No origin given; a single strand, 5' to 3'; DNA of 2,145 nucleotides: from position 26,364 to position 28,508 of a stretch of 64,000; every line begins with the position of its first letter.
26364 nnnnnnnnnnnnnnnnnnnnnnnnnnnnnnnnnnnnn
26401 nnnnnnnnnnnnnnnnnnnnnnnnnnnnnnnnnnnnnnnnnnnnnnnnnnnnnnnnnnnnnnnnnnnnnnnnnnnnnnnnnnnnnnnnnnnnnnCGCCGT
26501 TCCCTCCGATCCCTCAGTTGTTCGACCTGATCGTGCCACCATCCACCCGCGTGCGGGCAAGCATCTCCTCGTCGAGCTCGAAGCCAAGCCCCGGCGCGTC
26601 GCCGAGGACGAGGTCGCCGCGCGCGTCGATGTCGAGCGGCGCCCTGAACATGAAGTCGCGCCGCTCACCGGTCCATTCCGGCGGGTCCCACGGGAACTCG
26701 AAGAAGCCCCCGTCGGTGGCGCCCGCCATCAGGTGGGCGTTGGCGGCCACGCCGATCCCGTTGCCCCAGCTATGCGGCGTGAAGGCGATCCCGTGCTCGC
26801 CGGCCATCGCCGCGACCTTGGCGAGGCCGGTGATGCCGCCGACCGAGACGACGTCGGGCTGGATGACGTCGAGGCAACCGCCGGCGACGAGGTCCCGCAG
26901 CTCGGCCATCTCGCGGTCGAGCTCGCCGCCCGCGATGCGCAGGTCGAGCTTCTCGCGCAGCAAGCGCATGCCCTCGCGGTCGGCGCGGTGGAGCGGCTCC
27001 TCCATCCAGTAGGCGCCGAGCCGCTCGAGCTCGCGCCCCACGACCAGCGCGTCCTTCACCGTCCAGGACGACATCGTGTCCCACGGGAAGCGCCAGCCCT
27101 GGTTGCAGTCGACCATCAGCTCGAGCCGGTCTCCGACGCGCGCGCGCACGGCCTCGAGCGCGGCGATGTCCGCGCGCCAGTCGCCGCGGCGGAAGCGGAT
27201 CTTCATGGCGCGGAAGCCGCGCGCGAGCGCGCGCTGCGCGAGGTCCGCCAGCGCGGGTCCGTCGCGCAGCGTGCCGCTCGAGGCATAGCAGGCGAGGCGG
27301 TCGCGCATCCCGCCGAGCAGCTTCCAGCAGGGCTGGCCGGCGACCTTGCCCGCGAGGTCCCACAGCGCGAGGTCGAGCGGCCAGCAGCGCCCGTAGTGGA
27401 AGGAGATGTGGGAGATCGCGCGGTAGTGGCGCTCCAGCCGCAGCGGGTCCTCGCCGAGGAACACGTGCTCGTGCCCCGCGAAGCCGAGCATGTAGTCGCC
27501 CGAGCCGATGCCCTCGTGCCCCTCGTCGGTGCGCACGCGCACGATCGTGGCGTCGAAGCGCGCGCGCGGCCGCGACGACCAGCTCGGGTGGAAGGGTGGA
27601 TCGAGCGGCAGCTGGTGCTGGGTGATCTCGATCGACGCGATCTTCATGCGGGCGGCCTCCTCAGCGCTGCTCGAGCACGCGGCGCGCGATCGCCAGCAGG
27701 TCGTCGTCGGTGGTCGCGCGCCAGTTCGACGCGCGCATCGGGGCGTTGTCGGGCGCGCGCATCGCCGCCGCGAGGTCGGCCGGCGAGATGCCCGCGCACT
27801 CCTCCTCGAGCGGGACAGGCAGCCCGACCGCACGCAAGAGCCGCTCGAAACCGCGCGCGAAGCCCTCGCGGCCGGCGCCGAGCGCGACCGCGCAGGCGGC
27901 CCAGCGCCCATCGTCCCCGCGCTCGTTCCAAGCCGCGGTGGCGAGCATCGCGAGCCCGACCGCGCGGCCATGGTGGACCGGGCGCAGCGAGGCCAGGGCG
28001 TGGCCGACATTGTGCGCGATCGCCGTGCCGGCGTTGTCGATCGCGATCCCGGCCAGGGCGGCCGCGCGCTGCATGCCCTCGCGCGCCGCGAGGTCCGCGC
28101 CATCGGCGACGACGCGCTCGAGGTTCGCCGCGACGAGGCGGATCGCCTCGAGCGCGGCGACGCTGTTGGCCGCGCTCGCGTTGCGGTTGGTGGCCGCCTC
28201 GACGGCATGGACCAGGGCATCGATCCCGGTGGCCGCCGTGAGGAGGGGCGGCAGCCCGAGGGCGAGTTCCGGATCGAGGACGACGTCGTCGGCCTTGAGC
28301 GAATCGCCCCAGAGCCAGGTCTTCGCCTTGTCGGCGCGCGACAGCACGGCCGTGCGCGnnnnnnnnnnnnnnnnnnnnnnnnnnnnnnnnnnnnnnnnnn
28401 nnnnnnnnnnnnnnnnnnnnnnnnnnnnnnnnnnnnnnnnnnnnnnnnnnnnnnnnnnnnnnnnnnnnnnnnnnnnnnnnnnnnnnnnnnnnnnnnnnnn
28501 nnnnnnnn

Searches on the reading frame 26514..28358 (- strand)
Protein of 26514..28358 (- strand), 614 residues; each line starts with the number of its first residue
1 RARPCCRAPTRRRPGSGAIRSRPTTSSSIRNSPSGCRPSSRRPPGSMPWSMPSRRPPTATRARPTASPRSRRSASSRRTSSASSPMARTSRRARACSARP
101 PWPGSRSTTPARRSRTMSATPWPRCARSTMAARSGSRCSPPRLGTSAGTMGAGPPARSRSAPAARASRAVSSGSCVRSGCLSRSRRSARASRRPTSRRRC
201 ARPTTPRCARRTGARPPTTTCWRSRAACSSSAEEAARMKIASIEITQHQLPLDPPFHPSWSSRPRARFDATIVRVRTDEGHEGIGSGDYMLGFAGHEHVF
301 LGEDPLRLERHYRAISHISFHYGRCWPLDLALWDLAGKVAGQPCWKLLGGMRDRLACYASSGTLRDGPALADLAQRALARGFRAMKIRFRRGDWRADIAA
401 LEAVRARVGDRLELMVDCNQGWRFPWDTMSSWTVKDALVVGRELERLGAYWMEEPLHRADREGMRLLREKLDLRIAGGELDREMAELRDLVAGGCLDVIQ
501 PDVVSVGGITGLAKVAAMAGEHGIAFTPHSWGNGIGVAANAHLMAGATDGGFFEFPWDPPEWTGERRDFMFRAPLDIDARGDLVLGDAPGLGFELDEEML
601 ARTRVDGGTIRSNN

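Call 27: search_protein_families(library=pfam, proteins=[window:26514-28358:-], max_evalue=0.0001)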
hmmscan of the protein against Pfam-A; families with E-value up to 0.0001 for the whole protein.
window:26514-28358:- (614 aa): 2 families
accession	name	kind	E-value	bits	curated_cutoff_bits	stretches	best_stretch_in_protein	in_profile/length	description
PF13378.12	MR_MLE_C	-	3.3e-56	190.9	29.4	1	370-598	2-218/219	Enolase C-terminal domain-like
PF02746.21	MR_MLE_N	-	4.4e-07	30.6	22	1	243-349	4-117/117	Mandelate racemase / muconate lactonizing enzyme, N-terminal domain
